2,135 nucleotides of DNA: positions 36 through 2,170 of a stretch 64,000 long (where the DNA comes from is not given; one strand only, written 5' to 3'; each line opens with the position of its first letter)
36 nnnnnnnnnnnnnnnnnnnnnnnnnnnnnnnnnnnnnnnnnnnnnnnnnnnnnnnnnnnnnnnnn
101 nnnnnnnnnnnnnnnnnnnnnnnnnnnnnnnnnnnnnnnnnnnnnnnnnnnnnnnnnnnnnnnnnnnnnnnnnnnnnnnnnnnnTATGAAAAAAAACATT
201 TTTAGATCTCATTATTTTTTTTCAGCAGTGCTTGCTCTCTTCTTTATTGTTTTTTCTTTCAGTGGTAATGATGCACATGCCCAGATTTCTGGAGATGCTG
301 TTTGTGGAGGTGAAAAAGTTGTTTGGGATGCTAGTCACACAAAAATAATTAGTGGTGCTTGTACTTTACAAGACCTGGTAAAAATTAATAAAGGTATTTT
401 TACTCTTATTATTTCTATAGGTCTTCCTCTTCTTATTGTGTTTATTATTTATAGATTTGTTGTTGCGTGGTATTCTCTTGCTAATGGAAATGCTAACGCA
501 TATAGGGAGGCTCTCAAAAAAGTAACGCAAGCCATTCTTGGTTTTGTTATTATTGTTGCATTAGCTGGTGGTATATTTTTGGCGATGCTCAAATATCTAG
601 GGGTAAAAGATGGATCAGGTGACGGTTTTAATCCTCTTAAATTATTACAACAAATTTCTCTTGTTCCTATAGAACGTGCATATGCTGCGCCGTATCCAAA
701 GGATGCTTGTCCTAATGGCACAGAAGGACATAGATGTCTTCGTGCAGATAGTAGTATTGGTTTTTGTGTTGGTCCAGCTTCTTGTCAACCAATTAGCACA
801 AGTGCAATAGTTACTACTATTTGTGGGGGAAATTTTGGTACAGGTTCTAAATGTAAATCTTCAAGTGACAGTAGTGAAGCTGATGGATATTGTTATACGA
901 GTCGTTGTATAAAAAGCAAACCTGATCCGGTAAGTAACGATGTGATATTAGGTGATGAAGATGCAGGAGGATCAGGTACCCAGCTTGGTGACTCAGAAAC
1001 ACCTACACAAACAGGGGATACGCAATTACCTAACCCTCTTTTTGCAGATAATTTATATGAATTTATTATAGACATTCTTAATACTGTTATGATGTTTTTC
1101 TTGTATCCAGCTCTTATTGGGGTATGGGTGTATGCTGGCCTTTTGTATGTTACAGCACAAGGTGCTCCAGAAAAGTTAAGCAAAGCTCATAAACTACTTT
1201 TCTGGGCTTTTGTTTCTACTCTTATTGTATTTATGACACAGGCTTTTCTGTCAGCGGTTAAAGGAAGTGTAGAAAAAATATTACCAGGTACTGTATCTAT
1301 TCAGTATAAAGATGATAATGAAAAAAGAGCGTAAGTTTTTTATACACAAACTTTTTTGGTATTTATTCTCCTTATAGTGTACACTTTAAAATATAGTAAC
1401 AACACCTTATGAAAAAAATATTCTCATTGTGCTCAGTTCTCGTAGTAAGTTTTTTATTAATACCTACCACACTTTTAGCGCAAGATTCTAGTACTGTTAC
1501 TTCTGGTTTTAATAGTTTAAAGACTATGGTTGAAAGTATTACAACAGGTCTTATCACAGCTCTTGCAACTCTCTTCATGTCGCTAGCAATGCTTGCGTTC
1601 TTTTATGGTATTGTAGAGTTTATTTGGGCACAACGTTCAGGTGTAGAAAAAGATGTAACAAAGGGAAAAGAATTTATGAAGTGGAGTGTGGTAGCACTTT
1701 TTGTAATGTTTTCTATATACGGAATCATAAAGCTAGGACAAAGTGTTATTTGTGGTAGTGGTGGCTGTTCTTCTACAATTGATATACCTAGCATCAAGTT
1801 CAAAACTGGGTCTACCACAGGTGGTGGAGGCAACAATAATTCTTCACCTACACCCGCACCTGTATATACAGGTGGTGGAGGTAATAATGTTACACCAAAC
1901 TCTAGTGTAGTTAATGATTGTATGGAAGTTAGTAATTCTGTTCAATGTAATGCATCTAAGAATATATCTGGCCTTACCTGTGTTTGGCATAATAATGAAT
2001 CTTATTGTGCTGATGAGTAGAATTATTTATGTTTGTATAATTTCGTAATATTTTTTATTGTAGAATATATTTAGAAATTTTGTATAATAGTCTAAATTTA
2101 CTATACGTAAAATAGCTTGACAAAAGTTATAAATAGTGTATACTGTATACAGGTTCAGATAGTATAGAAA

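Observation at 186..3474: Cluster of TrbC/VirB2-like pilin-family proteins with Cys-rich extensions plus two small membrane proteins, bounded by a promoter and a terminator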

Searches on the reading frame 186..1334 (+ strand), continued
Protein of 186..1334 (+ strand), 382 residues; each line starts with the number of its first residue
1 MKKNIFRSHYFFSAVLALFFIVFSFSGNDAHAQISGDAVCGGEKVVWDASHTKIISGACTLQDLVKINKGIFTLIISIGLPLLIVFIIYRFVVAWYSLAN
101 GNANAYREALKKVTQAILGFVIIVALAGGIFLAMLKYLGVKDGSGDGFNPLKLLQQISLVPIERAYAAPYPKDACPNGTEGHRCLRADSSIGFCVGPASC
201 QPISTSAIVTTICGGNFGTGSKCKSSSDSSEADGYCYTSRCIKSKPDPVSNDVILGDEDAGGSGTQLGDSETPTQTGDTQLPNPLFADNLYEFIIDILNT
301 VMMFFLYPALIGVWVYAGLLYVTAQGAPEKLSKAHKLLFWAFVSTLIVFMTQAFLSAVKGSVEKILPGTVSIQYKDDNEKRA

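Call 66: search_solved_structures(query=L001:3664-4956:+, max_evalue=0.01)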
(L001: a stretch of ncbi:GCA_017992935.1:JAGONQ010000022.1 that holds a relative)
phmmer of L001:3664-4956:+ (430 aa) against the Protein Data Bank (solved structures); distinct sequences matched with E-value up to 0.01: 422 (the best 60 are shown).
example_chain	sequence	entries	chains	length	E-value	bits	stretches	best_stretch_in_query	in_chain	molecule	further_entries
1eu8_A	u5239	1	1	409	1.6e-05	27.1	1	132-174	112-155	TREHALOSE/MALTOSE BINDING PROTEIN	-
6jaz_A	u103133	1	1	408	4.5e-05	25.7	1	102-174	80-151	ABC transporter, periplasmic substrate-binding protein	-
6jam_A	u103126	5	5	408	4.5e-05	25.7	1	102-174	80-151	ABC transporter, periplasmic substrate-binding protein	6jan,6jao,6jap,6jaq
6jb0_A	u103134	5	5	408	4.6e-05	25.7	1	102-174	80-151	ABC transporter, periplasmic substrate-binding protein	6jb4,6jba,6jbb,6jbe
6j9w_A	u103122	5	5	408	4.6e-05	25.7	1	102-174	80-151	ABC transporter, periplasmic substrate-binding protein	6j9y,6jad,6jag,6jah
6jal_A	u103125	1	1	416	4.6e-05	25.7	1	102-174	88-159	ABC transporter, periplasmic substrate-binding protein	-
6jar_A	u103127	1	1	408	5.1e-05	25.5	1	103-174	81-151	ABC transporter, periplasmic substrate-binding protein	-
9p0x_T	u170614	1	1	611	7.5e-05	25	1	7-171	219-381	Tissue factor,Maltose/maltodextrin-binding periplasmic protein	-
6ob5_B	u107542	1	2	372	0.0001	24.5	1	74-172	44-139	Maltodextrin-binding protein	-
8ekx_A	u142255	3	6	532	0.00013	24.2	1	21-171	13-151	Maltose/maltodextrin-binding periplasmic protein,Induced myeloid leukemia cell differentia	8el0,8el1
3jyr_A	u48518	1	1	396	0.00013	24.2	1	73-175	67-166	Maltose-binding periplasmic protein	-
5b3y_A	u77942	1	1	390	0.00013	24.2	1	73-171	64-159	Peptidyl-prolyl cis-trans isomerase NIMA-interacting 1,Maltose-binding periplasmic protein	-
5gxt_A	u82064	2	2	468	0.00013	24.1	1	74-171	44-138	Maltose-binding periplasmic protein,PigG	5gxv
5b3w_A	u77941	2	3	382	0.00014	24.1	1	73-171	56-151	Peptidyl-prolyl cis-trans isomerase NIMA-interacting 1,Maltose-binding periplasmic protein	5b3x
6eqz_A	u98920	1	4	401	0.00014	24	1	72-171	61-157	Maltose-binding periplasmic protein,Tightly bound bacterial magnetic particle protein,Malt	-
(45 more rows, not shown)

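Call 100: search_protein_families(library=pfam, proteins=[P0003, P0014, P0008], max_evalue=0.1)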
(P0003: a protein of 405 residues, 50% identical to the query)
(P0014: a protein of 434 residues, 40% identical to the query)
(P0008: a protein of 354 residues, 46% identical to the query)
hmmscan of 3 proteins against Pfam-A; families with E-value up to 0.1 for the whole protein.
P0003 (405 aa): 1 family
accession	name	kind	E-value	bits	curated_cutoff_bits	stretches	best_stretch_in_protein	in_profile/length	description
PF18895.5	T4SS_pilin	-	7.4e-05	23.2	26.6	2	270-337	2-67/71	Type IV secretion system pilin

P0014 (434 aa): 1 family
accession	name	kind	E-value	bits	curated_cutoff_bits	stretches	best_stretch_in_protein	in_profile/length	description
PF18895.5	T4SS_pilin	-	0.027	15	26.6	0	51-115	4-65/71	Type IV secretion system pilin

P0008 (354 aa): 4 families
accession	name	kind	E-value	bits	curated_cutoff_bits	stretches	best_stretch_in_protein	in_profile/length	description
PF06146.17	PsiE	-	0.00049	20.7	23.9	1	58-148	4-91/122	Phosphate-starvation-inducible E family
PF18895.5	T4SS_pilin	-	0.001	19.6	26.6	1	48-110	5-64/71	Type IV secretion system pilin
PF17262.7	Cas6b_C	-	0.048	14.3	39.4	1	71-110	7-47/114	Cas6b C-terminal domain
PF19483.4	DUF6019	-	0.065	13.7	23.6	0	67-99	13-44/63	Family of unknown function (DUF6019)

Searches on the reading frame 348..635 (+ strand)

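Call 60: search_protein_families(library=pfam, proteins=[window:348-635:+], max_evalue=1)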
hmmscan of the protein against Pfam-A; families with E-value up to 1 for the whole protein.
window:348-635:+ (96 aa): 7 families
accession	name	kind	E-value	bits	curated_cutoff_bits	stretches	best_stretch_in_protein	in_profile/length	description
PF18895.5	T4SS_pilin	-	7.9e-06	26.3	26.6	1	12-71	7-63/71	Type IV secretion system pilin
PF06157.16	DUF973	-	0.00093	18.9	26.4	1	7-89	2-83/309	Protein of unknown function (DUF973)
PF19483.4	DUF6019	-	0.09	13.3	23.6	1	22-60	7-43/63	Family of unknown function (DUF6019)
PF13800.11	Sigma_reg_N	-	0.14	12.9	26.3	1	19-59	15-53/91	Sigma factor regulator N-terminal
PF01529.25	DHHC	-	0.22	12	28.7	1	14-81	47-112/133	DHHC palmitoyltransferase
PF05767.17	Pox_A14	-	0.24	12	27.7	1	11-72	4-62/93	Poxvirus virion envelope protein A14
PF09583.15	Phageshock_PspG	-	0.29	11.9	25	0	8-34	31-56/64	Phage shock protein G (Phageshock_PspG)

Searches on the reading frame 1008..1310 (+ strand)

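Call 60: search_protein_families(library=pfam, proteins=[window:1008-1310:+], max_evalue=1)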
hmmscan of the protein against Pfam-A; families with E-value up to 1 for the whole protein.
window:1008-1310:+ (101 aa): 3 families
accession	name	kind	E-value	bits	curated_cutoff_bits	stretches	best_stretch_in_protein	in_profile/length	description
PF18895.5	T4SS_pilin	-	0.02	15.4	26.6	1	13-81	2-68/71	Type IV secretion system pilin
PF12648.12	TcpE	-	0.074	14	29.9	1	4-67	17-58/100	TcpE family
PF03788.19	LrgA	-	0.56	10.7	28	0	22-79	44-91/94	LrgA family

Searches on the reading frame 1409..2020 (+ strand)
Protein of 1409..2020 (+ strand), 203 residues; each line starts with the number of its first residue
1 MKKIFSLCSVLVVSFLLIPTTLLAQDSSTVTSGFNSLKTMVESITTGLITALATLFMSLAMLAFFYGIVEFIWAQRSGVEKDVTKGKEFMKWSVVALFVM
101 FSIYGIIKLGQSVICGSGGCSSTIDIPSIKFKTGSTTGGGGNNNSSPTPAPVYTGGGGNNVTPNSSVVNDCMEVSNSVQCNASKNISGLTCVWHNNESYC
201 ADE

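Call 3: search_protein_families(library=pfam, proteins=[window:1409-2020:+], max_evalue=1)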
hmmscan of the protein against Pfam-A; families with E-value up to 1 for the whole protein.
window:1409-2020:+ (203 aa): 4 families
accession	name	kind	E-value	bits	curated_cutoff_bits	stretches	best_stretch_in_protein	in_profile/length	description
PF18895.5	T4SS_pilin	-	0.00025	21.5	26.6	1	47-108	11-69/71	Type IV secretion system pilin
PF04956.18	TrbC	-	0.067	13.9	27.9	1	4-67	10-71/98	TrbC/VIRB2 pilin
PF05545.16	FixQ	-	0.21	12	29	1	51-73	8-30/49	Cbb3-type cytochrome oxidase component FixQ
PF02656.20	DUF202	-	0.63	11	23.4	1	27-76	32-67/68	Domain of unknown function (DUF202)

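Call 4: search_protein_families(library=ncbifam, proteins=[window:1409-2020:+], max_evalue=1)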
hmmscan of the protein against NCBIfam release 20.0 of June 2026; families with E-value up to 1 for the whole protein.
window:1409-2020:+ (203 aa): 0 families

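Call 34: find_homologous_proteins(query=window:1409-2020:+)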
Query window:1409-2020:+ (203 aa): 20 proteins with E <= 0.001 among 345 candidates.
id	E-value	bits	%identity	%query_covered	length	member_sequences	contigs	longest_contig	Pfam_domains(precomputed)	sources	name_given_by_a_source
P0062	1.2e-127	441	100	100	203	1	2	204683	-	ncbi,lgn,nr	ncbi:MAG: hypothetical protein KBC41_00205 [Candidatus Pacebacteria bacterium]|nr:hypothetical prote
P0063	4.7e-35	139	53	67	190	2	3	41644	-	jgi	jgi:succinate dehydrogenase/fumarate reductase cytochrome b subunit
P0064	1.7e-31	127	48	67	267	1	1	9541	-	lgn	-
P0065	9.7e-29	118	45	67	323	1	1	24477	-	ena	-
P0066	7.7e-28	115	47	66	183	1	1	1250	-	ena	-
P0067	3.3e-27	113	37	82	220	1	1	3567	-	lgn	-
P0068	2.5e-26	111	32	100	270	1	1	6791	-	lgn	-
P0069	1.0e-24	105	48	67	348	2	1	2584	-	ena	-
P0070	1.4e-24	105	38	94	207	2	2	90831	-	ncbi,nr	ncbi:hypothetical protein K9M47_00165 [Candidatus Gracilibacteria bacterium]|nr:hypothetical protein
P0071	3.0e-24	104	41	74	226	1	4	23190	-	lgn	-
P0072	3.1e-24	104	46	66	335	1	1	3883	-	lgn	-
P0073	2.1e-23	101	42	74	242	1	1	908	-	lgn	-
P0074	3.0e-23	101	42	73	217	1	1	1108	-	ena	-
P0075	1.4e-22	98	46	63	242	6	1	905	-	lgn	-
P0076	2.4e-22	98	46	63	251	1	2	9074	-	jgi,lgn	jgi:hypothetical protein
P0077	2.9e-22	97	42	58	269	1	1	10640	-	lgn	-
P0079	6.2e-20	90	40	80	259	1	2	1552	PF18895.6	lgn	-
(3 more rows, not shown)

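Call 50: search_dna_similar(query=window:1409-2020:+, collection=plasmids, mode=protein, max_evalue=1, max_rows=10)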
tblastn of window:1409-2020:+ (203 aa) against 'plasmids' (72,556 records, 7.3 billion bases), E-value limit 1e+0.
No match.
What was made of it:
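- Tried and rejected: tblastn of w2 against 72,556 plasmids: no match (call 50).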

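Call 100: search_protein_families(library=pfam, proteins=[P0065, P0069, P0064, P0068, P0077], max_evalue=0.1)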
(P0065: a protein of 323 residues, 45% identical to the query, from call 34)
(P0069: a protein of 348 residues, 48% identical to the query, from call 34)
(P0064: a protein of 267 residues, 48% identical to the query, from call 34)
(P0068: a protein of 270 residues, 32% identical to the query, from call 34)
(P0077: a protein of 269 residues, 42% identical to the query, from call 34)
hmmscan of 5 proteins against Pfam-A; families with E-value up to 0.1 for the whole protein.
P0065 (323 aa): 3 families
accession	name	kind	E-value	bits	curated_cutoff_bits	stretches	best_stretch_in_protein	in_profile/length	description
PF00526.23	Dicty_CTDC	-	0.012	15.9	27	1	214-231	7-23/24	Dictyostelium (slime mold) repeat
PF05545.16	FixQ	-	0.014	15.7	29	1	52-81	5-34/49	Cbb3-type cytochrome oxidase component FixQ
PF18895.5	T4SS_pilin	-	0.02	15.4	26.6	1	45-114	5-71/71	Type IV secretion system pilin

P0069 (348 aa): 3 families
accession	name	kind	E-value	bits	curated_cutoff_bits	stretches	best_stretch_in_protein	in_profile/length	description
PF05545.16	FixQ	-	0.0058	17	29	1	52-81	5-34/49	Cbb3-type cytochrome oxidase component FixQ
PF18895.5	T4SS_pilin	-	0.035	14.6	26.6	1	45-113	5-70/71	Type IV secretion system pilin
PF23416.1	DUF7107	-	0.055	14.2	24.6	1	224-269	2-46/48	Domain of unknown function (DUF7107)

P0064 (267 aa): 3 families
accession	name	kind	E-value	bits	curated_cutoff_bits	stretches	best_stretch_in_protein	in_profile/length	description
PF21164.2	Dumpy_DPY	-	0.0021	18.4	27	1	205-224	3-22/24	Dumpy, DPY module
PF18895.5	T4SS_pilin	-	0.0073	16.8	26.6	1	51-120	3-69/71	Type IV secretion system pilin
PF05545.16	FixQ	-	0.017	15.5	29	0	59-88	4-33/49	Cbb3-type cytochrome oxidase component FixQ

P0068 (270 aa): 1 family
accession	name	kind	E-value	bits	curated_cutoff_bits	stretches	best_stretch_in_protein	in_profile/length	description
PF02656.20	DUF202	-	0.069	14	23.4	0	47-78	36-67/68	Domain of unknown function (DUF202)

P0077 (269 aa): 2 families
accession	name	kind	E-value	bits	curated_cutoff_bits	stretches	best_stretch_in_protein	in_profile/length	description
PF18895.5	T4SS_pilin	-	0.021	15.4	26.6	1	57-121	6-67/71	Type IV secretion system pilin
PF06942.17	GlpM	-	0.096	13.6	25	0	51-118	4-72/107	GlpM protein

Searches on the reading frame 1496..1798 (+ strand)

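Call 60: search_protein_families(library=pfam, proteins=[window:1496-1798:+], max_evalue=1)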
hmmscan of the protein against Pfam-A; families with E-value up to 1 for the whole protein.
window:1496-1798:+ (101 aa): 4 families
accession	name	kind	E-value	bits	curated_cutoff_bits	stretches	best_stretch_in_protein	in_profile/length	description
PF18895.5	T4SS_pilin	-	4.5e-05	23.9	26.6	1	18-79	11-69/71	Type IV secretion system pilin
PF05545.16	FixQ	-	0.035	14.5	29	1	21-44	7-30/49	Cbb3-type cytochrome oxidase component FixQ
PF02656.20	DUF202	-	0.14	13.1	23.4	1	17-47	37-67/68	Domain of unknown function (DUF202)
PF12669.12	FeoB_associated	-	0.54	11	27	0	65-92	8-37/44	FeoB-associated Cys-rich membrane protein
